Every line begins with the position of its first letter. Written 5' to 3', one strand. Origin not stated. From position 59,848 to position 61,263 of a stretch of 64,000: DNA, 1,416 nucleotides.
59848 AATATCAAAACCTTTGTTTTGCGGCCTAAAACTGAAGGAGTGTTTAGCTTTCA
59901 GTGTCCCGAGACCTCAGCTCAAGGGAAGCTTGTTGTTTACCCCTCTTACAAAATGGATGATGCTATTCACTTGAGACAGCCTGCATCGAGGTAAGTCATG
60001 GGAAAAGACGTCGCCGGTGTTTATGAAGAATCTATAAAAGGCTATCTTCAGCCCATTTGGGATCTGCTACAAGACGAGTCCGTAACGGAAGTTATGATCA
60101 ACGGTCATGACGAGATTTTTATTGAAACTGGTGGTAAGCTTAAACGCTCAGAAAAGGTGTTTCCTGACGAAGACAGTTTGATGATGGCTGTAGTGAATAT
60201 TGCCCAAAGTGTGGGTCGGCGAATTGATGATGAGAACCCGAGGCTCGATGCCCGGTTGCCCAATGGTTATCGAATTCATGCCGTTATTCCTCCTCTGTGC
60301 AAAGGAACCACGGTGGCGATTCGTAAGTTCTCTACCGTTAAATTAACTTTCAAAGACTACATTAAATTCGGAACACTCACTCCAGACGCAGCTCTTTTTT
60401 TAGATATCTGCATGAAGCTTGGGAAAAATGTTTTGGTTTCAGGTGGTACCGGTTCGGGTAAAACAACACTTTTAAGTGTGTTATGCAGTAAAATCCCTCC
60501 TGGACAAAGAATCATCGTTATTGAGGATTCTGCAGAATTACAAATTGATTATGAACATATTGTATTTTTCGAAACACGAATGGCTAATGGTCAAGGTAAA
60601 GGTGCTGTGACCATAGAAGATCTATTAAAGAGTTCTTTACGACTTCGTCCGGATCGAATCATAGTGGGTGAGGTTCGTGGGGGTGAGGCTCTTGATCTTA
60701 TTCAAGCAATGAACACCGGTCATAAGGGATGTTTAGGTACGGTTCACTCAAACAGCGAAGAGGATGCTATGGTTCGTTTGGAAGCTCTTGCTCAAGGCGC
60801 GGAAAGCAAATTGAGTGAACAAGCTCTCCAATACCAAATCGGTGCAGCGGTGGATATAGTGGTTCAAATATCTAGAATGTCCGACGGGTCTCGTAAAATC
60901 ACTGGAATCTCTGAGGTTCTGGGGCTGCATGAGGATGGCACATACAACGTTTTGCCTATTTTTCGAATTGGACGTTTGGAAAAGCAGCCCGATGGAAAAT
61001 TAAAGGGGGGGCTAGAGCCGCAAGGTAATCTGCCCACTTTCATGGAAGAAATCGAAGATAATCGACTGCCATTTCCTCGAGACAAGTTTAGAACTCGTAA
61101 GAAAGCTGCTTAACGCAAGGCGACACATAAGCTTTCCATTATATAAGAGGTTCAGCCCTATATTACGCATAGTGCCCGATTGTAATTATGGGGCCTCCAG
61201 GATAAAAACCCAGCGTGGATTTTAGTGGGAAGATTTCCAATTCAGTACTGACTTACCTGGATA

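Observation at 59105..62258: Orphan CpaF/VirB11-family ATPase module without platform or secretin genes, 57 kb from an ATPase-less Flp/Tad mini-locus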

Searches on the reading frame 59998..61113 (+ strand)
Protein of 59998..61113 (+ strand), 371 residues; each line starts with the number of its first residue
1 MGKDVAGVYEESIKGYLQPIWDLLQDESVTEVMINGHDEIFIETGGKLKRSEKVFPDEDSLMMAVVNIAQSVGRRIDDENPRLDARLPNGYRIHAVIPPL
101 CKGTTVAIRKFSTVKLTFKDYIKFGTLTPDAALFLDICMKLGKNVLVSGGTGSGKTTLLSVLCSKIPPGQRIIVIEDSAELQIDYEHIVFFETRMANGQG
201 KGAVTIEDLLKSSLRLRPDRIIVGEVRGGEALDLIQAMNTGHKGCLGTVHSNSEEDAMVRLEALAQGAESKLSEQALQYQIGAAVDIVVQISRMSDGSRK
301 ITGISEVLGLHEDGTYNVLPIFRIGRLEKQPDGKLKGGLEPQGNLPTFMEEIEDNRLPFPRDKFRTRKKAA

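Call 3: search_protein_families(library=pfam, proteins=[window:59998-61113:+], max_evalue=0.1)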
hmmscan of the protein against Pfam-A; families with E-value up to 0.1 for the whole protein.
window:59998-61113:+ (371 aa): 15 families
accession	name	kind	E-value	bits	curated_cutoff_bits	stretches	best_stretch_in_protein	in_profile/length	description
PF00437.27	T2SSE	-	3.5e-54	184.3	24.9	1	18-292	6-278/370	Type II/IV secretion system protein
PF02492.25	cobW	-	5.2e-06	26.6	20.7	1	145-189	3-48/180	CobW/HypB/UreG, nucleotide-binding domain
PF00005.33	ABC_tran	-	8.3e-06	26.9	25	1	136-307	5-122/137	ABC transporter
PF25199.1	nSTAND_NTPase5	-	0.00084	19.6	34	1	143-183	42-84/145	Novel STAND NTPase 5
PF01935.23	DUF87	-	0.0013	19.3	23.2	1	122-175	1-58/220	Helicase HerA, central domain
PF12775.13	AAA_7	-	0.0016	18.4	25.8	1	132-170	23-61/181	P-loop containing dynein motor region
PF13191.12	AAA_16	-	0.002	19.1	32.6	1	137-182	19-63/167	AAA ATPase domain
PF00270.35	DEAD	-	0.0058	16.8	26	1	141-182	13-58/167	DEAD/DEAH box helicase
PF13555.12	AAA_29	-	0.0077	16.4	27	1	142-159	22-39/61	P-loop containing region of AAA domain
PF06414.18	Zeta_toxin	-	0.008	16.1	22.3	1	144-177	18-52/199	Zeta toxin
PF20720.3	nSTAND3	-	0.017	15.3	27.2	1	143-181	18-57/155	Novel STAND NTPase 3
PF01580.24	FtsK_SpoIIIE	-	0.027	14.3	24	1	143-162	40-59/221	FtsK/SpoIIIE family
PF13245.12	AAA_19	-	0.046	14.3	25.1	0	143-165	12-34/134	AAA domain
PF05729.18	NACHT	-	0.053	13.8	26.7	1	145-167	3-25/167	NACHT domain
PF10412.15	TrwB_AAD_bind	-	0.079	12.3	20.5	0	144-177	17-50/387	Type IV secretion-system coupling protein DNA-binding domain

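Call 4: search_protein_families(library=ncbifam, proteins=[window:59998-61113:+], max_evalue=0.1)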
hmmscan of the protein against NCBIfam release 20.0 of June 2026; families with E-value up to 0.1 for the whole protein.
window:59998-61113:+ (371 aa): 49 families (the best 25 are shown)
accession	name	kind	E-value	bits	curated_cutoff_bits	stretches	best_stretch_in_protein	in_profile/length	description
TIGR03819.1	heli_sec_ATPase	hypoth_equivalog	1.5e-92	310.4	373.15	1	20-304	55-338/340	TadA family conjugal transfer-associated ATPase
TIGR02788.1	VirB11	equivalog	3.2e-68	230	249.95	2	131-304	133-306/308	P-type DNA transfer ATPase VirB11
TIGR02782.1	TrbB_P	equivalog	3.5e-68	230.1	304.55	1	19-317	13-302/303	P-type conjugative transfer ATPase TrbB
NF010475.0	PRK13900.1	equivalog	9.3e-64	215.6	389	2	134-304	152-322/333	type IV secretion system ATPase VirB11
NF010469.0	PRK13894.1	subfamily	1.4e-56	192.2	508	1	20-318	27-317/320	conjugal transfer ATPase TrbB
NF010407.0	PRK13833.1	subfamily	2.6e-55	188.1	499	1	24-311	26-304/323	conjugal transfer protein TrbB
NF058587.1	archaellum_moto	equivalog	7.4e-45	153.7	550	1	19-260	149-392/527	archaellum flagellar ATPase motor FlaI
NF010425.0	PRK13851.1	equivalog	3.7e-37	128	461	2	131-293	151-314/344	type IV secretion system protein VirB11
NF053672.1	bindosome_BasE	exception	7.4e-33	114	1000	1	65-304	191-427/512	bindosome assembly system ATPase subunit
NF041000.1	ATPase_ComGA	equivalog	4.5e-18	65.2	300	1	145-267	131-248/267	competence type IV pilus ATPase ComGA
TIGR01420.1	pilT_fam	subfamily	1.1e-15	57.7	319.1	1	24-264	9-242/343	PilT/PilU family type 4a pilus ATPase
NF007755.0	PRK10436.1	equivalog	2.7e-14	52.7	617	1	138-264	215-335/465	type II secretion system protein GspE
TIGR02525.1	plasmid_TraJ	equivalog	1.3e-13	50.7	368.3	1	146-300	153-306/372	plasmid transfer ATPase TraJ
TIGR02533.1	type_II_gspE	equivalog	1.7e-13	50.1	630.25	1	145-263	246-358/486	type II secretion system ATPase GspE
TIGR02538.1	type_IV_pilB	equivalog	1.6e-11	43.5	675.65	1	129-263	303-431/564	type IV-A pilus assembly ATPase PilB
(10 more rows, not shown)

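Call 6: find_homologous_proteins(query=window:59998-61113:+, max_evalue=1e-20)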
Query window:59998-61113:+ (371 aa): 8000 proteins with E <= 1e-20 among 8000 candidates; the best 120 are listed.
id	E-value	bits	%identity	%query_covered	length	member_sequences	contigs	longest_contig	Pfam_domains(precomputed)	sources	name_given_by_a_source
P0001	1.1e-242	822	100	100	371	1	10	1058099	PF02492.26,PF00437.27,PF00005.34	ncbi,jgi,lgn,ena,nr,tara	ncbi:MAG: pilus assembly protein [Bdellovibrionaceae bacterium]|nr:pilus assembly protein [Pseudobde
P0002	6.4e-196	669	80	100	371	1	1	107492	PF00437.27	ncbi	ncbi:MAG: CpaF family protein [Bdellovibrionales bacterium]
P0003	5.6e-188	643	76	100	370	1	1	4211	PF00437.27,PF00005.34,PF27713.1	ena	-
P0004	5.0e-187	639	75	100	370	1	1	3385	PF00437.27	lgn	-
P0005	1.3e-186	638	76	98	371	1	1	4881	PF00437.27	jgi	jgi:pilus assembly protein CpaF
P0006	8.1e-180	616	72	100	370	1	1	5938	PF00437.27,PF00005.34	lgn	-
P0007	9.8e-178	609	72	100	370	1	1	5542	PF00437.27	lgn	-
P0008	9.6e-177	606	72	98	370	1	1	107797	PF00437.27,PF00005.34,PF27713.1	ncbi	-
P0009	1.3e-176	605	73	100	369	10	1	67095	PF00437.27,PF27713.1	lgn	-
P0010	4.7e-171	587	72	99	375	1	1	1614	PF00437.27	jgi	jgi:pilus assembly protein CpaF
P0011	7.4e-171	586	73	98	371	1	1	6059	PF00437.27,PF27713.1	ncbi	-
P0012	1.2e-170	586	71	100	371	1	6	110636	PF00437.27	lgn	-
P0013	1.4e-170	585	71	100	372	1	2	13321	PF00437.27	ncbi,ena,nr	ncbi:MAG: CpaF family protein [Bdellovibrionales bacterium]|nr:CpaF family protein [Bdellovibrionale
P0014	5.6e-170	583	72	98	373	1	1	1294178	PF00437.27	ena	-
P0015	1.3e-169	582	72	98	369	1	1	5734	PF00437.27,PF27713.1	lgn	-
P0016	1.8e-169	582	71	100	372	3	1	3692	PF00437.27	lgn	-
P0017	1.9e-169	582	70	98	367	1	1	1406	PF00437.27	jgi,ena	-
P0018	2.0e-169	581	70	99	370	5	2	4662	PF00437.27,PF27713.1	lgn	-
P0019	2.5e-169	581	71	98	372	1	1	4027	PF00437.27,PF27713.1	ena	-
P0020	3.7e-169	581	70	99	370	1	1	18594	PF00437.27,PF27713.1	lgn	-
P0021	4.0e-169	581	73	96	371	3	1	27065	PF00437.27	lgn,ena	-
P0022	7.5e-169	580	70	100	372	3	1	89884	PF00437.27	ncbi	-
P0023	8.2e-169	579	71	100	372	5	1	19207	PF00437.27,PF27713.1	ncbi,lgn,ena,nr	ncbi:MAG: CpaF family protein [Bdellovibrionales bacterium]|nr:CpaF family protein [Bdellovibrionale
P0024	2.1e-168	578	71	98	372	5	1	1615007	PF00437.27,PF27713.1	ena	-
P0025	2.4e-168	578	71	99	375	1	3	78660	PF00437.27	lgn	-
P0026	2.5e-168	578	71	100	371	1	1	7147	PF00437.27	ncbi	-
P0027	2.5e-168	578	72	98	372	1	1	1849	PF00437.27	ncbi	-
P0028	2.7e-168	578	72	98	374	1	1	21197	PF00437.27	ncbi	-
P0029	3.0e-168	578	70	100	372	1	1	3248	PF00437.27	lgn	-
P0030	3.1e-168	578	72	98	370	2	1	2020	PF00437.27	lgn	-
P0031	3.2e-168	578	70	99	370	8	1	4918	PF00437.27,PF27713.1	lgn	-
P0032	3.8e-168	577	72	98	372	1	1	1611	PF00437.27,PF27713.1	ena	-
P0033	4.6e-168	577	71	99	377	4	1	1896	PF00437.27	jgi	jgi:pilus assembly protein CpaF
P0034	5.2e-168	577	70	98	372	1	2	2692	PF00437.27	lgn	-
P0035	5.2e-168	577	70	98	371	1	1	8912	PF00437.27,PF27713.1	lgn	-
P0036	8.0e-168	576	71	98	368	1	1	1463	PF00437.27,PF27713.1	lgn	-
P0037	9.6e-168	576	70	100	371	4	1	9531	PF00437.27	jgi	jgi:pilus assembly protein CpaF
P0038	9.7e-168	576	70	99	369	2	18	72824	PF02492.26,PF00437.27,PF27713.1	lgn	-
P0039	1.2e-167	576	71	98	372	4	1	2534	PF00437.27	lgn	-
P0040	1.4e-167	575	70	100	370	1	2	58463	PF00437.27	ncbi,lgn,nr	ncbi:MAG: CpaF family protein [Bdellovibrionales bacterium]|nr:CpaF family protein [Bdellovibrionale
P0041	1.6e-167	575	72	96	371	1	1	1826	PF00437.27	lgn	-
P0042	1.9e-167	575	71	97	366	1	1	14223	PF00437.27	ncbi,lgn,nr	ncbi:MAG: CpaF family protein [Bdellovibrionales bacterium]|nr:CpaF family protein [Bdellovibrionale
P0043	1.9e-167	575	70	100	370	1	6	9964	PF00437.27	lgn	-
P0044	2.5e-167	575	70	100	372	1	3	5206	PF00437.27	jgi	jgi:pilus assembly protein CpaF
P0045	2.5e-167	575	70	98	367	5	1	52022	PF00437.27,PF27713.1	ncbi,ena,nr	ncbi:MAG: CpaF family protein [Bdellovibrionales bacterium]|nr:CpaF family protein [Bdellovibrionale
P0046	3.0e-167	574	68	100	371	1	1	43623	PF00437.27,PF27713.1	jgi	jgi:pilus assembly protein CpaF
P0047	3.9e-167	574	71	100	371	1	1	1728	PF00437.27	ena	-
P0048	4.0e-167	574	71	98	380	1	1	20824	PF00437.27,PF27713.1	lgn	-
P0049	6.4e-167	573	70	98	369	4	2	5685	PF00437.27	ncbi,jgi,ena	jgi:pilus assembly protein CpaF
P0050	6.6e-167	573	69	98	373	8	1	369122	PF00437.27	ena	-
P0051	6.8e-167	573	69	100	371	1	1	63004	PF00437.27,PF27713.1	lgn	-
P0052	1.0e-166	573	69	98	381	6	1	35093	PF00437.27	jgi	-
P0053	1.1e-166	573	70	98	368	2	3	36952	PF00437.27,PF27713.1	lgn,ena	-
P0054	1.1e-166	572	69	100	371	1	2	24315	PF00437.27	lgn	-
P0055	1.2e-166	572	70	100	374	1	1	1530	PF00437.27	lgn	-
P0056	1.4e-166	572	70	99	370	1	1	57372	PF00437.27,PF27713.1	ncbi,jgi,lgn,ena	jgi:pilus assembly protein CpaF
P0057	1.4e-166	572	71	96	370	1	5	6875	PF00437.27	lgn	-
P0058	1.9e-166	572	70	97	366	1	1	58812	PF00437.27,PF27713.1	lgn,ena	-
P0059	2.5e-166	571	70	99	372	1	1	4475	PF00437.27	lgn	-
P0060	2.6e-166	571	71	96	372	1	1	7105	PF00437.27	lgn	-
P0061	2.7e-166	571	70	99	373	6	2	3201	PF00437.27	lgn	-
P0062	3.0e-166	571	70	98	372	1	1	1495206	PF00437.27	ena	-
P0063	3.3e-166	571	70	96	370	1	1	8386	PF00437.27,PF27713.1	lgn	-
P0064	3.3e-166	571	69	98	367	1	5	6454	PF00437.27,PF27713.1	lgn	-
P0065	3.8e-166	571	70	98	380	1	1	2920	PF00437.27,PF27713.1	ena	-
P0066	4.0e-166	571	70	97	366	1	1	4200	PF00437.27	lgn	-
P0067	4.6e-166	570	71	99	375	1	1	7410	PF00437.27,PF27713.1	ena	-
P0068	6.1e-166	570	70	100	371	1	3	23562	PF00437.27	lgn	-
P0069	6.7e-166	570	70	99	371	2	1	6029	PF00437.27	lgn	-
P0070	7.3e-166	570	69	100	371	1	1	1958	PF00437.27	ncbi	-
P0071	7.4e-166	570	69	99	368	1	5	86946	PF00437.27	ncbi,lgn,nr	ncbi:MAG: CpaF family protein [Bdellovibrionales bacterium]|nr:CpaF family protein [Bdellovibrionale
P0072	7.8e-166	570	71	96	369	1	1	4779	PF00437.27,PF27713.1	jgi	jgi:pilus assembly protein CpaF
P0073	8.0e-166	570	71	98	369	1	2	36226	PF00437.27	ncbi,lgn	-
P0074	1.1e-165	569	70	99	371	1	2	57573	PF00437.27,PF27713.1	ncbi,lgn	ncbi:MAG: CpaF family protein [Bdellovibrionales bacterium]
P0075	1.1e-165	569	70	100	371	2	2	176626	PF00437.27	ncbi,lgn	ncbi:MAG: CpaF family protein [Bdellovibrionales bacterium]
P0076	1.2e-165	569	69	100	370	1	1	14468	PF00437.27,PF27713.1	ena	-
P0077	1.2e-165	569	71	98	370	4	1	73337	PF00437.27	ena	-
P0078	2.2e-165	568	68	99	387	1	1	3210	PF00437.27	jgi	jgi:pilus assembly protein CpaF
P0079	2.6e-165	568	69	98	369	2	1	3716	PF00437.27,PF27713.1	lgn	-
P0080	2.6e-165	568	70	96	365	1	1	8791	PF00437.27,PF27713.1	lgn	-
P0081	2.6e-165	568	69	100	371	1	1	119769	PF00437.27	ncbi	-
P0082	3.5e-165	568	72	96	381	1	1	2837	PF00437.27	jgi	jgi:pilus assembly protein CpaF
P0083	4.1e-165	567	69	99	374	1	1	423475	PF02492.26,PF00437.27,PF27713.1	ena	-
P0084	4.3e-165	567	70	98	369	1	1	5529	PF00437.27,PF27713.1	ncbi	-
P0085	4.9e-165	567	70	97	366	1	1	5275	PF00437.27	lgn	-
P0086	5.6e-165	567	69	98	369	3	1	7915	PF00437.27,PF27713.1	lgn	-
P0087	6.3e-165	567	69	98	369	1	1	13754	PF00437.27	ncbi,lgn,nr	ncbi:MAG: CpaF family protein [Bdellovibrio sp.]|nr:MAG: CpaF family protein [Bdellovibrio sp.]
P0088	7.1e-165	567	70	96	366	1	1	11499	PF00437.27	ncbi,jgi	jgi:pilus assembly protein CpaF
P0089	8.7e-165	566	69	98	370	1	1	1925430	PF00437.27,PF27713.1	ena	-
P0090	8.8e-165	566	71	97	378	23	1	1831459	PF00437.27,PF27713.1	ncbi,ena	-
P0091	9.7e-165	566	70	98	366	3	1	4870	PF00437.27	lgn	-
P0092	1.4e-164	566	70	98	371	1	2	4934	PF00437.27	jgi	jgi:pilus assembly protein CpaF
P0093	1.5e-164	565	72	97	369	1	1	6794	PF00437.27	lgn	-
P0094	1.5e-164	565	69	98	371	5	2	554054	PF00437.27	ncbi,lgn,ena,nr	ncbi:MAG: CpaF family protein [Bdellovibrionaceae bacterium]|nr:CpaF family protein [Bdellovibrional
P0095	1.8e-164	565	70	99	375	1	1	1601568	PF00437.27,PF00005.34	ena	-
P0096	2.0e-164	565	70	98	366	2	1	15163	PF00437.27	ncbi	-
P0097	2.6e-164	565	70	97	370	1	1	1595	PF00437.27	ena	-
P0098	2.7e-164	565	68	100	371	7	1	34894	PF02492.26,PF00437.27,PF27713.1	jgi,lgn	jgi:pilus assembly protein CpaF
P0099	2.8e-164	565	70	96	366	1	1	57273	PF00437.27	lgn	-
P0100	3.4e-164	564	69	100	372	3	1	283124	PF00437.27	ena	-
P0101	3.6e-164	564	69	98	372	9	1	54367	PF02492.26,PF00437.27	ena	-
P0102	3.9e-164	564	68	99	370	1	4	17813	PF00437.27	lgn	-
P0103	4.5e-164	564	69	96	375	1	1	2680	PF00437.27,PF00005.34,PF27713.1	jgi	-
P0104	4.7e-164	564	69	98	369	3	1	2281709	PF00437.27,PF27713.1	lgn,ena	-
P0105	5.0e-164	564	70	96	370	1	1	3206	PF00437.27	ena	-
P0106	5.1e-164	564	69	100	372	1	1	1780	PF00437.27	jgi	jgi:pilus assembly protein CpaF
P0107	5.8e-164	564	69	98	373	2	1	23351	PF00437.27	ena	-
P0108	6.3e-164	563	70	97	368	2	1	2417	PF00437.27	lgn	-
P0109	7.3e-164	563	70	99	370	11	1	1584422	PF00437.27,PF27713.1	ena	-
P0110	8.4e-164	563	68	98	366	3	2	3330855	PF00437.27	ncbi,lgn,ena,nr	ncbi:MAG: CpaF family protein [Pseudobdellovibrionaceae bacterium]|nr:MAG: CpaF family protein [Pseu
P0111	1.0e-163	563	70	98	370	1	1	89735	PF00437.27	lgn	-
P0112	1.3e-163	562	71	97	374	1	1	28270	PF00437.27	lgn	-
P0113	1.3e-163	562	70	99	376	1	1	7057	PF00437.27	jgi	jgi:pilus assembly protein CpaF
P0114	1.6e-163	562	69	96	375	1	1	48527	PF00437.27,PF27713.1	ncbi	-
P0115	1.8e-163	562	69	98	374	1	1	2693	PF00437.27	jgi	jgi:pilus assembly protein CpaF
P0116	1.9e-163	562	70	97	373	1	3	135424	PF00437.27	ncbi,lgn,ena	-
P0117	2.0e-163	562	70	96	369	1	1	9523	PF00437.27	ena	-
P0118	2.9e-163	561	69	100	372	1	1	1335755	PF00437.27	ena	-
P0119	3.4e-163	561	69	98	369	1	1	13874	PF00437.27,PF27713.1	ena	-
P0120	3.7e-163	561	68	98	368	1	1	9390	PF00437.27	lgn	-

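Call 7: find_encoding_contigs(protein=P0001, flank=10000, max_places=3)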
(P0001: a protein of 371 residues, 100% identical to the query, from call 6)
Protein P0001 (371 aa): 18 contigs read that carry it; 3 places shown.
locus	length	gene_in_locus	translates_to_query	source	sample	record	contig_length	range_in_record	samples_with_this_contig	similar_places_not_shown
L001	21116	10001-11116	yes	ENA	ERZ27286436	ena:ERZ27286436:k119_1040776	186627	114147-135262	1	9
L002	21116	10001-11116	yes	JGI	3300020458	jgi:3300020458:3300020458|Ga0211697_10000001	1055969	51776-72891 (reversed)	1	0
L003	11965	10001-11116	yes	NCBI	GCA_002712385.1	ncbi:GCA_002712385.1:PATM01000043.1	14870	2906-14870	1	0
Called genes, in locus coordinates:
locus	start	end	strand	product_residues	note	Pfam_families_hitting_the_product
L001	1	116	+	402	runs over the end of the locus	-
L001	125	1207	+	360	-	PF00149:Metallophos (faint)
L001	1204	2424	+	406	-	PF00342:PGI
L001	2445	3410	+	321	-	PF16697:Yop-YscD_cpl, PF00498:FHA, PF00990:GGDEF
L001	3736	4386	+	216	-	PF07638:Sigma70_ECF (faint), PF04542:Sigma70_r2, PF04545:Sigma70_r4 (weak), PF08281:Sigma70_r4_2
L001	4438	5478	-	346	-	PF10023:Aminopep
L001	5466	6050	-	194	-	PF05736:OprF, PF13505:OMP_b-brl (weak)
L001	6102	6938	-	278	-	-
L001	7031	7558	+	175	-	-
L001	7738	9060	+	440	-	PF13638:PIN_4, PF13401:AAA_22 (faint), PF01443:Viral_helicase1 (faint), PF02562:PhoH, PF13604:AAA_30 (faint)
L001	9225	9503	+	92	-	-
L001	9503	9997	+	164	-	PF13473:Cupredoxin_1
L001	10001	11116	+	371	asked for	PF00437:T2SSE, PF02492:cobW (faint), PF00005:ABC_tran (weak)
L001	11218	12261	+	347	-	-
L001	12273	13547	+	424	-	PF03952:Enolase_N, PF00113:Enolase_C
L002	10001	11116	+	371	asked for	PF00437:T2SSE, PF02492:cobW (faint), PF00005:ABC_tran (weak)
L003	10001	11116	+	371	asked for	PF00437:T2SSE, PF02492:cobW (faint), PF00005:ABC_tran (weak)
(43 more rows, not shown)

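Call 8: find_related_loci(query=window:59998-61113:+, collection=genome_contigs, flank=8000)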
Query window:59998-61113:+ (371 aa) in genome_contigs; peptide patterns used: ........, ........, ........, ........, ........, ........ (x = any residue, [..] = any of these).
121 stretches matched a pattern; 76 encode a relative of the query (tblastn E <= 1e-3); 76 distinct loci.
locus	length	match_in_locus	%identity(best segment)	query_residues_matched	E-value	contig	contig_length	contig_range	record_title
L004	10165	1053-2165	80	1-371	0e+0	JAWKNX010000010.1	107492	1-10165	MAG: Bdellovibrionales bacterium isolate ABC2.29 ABC2.29.fa-10, whole genome shotgun sequence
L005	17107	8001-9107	74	1-371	0e+0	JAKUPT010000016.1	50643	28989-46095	MAG: Bdellovibrionales bacterium isolate ALOHA_A2.5_10 A2.5-Bdellovibrionales-1_16, whole genome shotgun sequence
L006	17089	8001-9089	72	8-370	0e+0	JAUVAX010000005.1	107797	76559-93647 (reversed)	MAG: Pseudobdellovibrionaceae bacterium isolate CSMAG_230 CSMAG_230_k127_901404_length_107797_cov_10.3830, whole genome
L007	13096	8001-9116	71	1-370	8e-180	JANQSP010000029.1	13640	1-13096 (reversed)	MAG: Bdellovibrionales bacterium isolate IP30a_bin.14 k99_402036, whole genome shotgun sequence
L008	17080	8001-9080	72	7-365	2e-179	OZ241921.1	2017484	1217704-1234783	MAG: Bdellovibrionales bacterium isolate 862dbce8-506b-4fb4-becf-eb92c4bae3be genome assembly, chromosome: 1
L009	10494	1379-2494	71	1-370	3e-178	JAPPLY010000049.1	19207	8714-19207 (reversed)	MAG: Bdellovibrionales bacterium isolate RHO3_bin_33 NODE_4467_length_19207_cov_14.637531, whole genome shotgun sequence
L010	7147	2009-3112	71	4-371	4e-179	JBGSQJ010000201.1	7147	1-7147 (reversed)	MAG: Bdellovibrionales bacterium isolate JTS-AC328 k141_1711354, whole genome shotgun sequence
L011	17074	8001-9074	73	8-364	9e-178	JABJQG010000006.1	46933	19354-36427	MAG: Bdellovibrionaceae bacterium isolate SI075_bin85 k141_2324755, whole genome shotgun sequence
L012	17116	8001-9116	71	1-370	8e-178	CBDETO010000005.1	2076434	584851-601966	MAG: Bdellovibrionales bacterium isolate 3909de7a-6806-4ff3-aa1f-b473fb14ec58 genome assembly, contig: contig_5, whole g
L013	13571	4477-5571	72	8-371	3e-177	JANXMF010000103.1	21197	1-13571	MAG: Pseudobdellovibrionaceae bacterium isolate 336R_concoct_85_sub 336R_k141_1612266, whole genome shotgun sequence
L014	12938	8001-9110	70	1-370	6e-177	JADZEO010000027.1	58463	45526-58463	MAG: Bdellovibrionales bacterium isolate SJ826 c_000000191034, whole genome shotgun sequence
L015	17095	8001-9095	70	7-370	8e-177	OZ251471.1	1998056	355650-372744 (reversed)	MAG: Bdellovibrionales bacterium isolate a3915b71-a7a2-4ed1-81bf-c205b5af3125 genome assembly, chromosome: 1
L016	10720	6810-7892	71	8-367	8e-177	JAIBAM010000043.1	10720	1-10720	MAG: Bdellovibrionales bacterium isolate SSF45 NODE_130231_length_10720_cov_12.067309, whole genome shotgun sequence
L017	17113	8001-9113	70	1-371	5e-176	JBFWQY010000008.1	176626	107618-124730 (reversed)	MAG: Bdellovibrionales bacterium isolate CA_2019_TPBF_194 NODE_800_length_176626_cov_11.856560_TPBF, whole genome shotgu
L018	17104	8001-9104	70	4-370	2e-178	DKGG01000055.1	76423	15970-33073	MAG TPA_asm: Bdellovibrionaceae bacterium UBA6776 UBA6776_contig_751, whole genome shotgun sequence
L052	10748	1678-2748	54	9-364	9e-119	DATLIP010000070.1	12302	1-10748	MAG TPA_asm: Bdellovibrionota bacterium isolate SMAG_U13672 k141_3308827, whole genome shotgun sequence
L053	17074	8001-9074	50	9-365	4e-115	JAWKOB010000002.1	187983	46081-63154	MAG: Bdellovibrionota bacterium isolate ABC1.34 ABC1.34.fa-2, whole genome shotgun sequence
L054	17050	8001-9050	49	4-353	2e-110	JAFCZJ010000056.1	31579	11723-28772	MAG: Deltaproteobacteria bacterium isolate AB_03_Bin_195 AB_03_Bin_195_scaffold_539, whole genome shotgun sequence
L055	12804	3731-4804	47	8-364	2e-110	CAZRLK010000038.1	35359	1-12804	MAG TPA_asm: uncultured Bradymonadales bacterium isolate binchicken_co207_278 genome assembly, contig: NODE_825_length_3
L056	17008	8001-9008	46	17-351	7e-95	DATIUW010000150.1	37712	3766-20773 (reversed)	MAG TPA_asm: Polyangiales bacterium isolate SMAG_U15991 k141_308651, whole genome shotgun sequence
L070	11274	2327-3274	47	8-322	1e-87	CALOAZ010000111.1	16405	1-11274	MAG: uncultured Phycisphaeraceae bacterium isolate LOGT_bin.0152 genome assembly, contig: contig_122925, whole genome sh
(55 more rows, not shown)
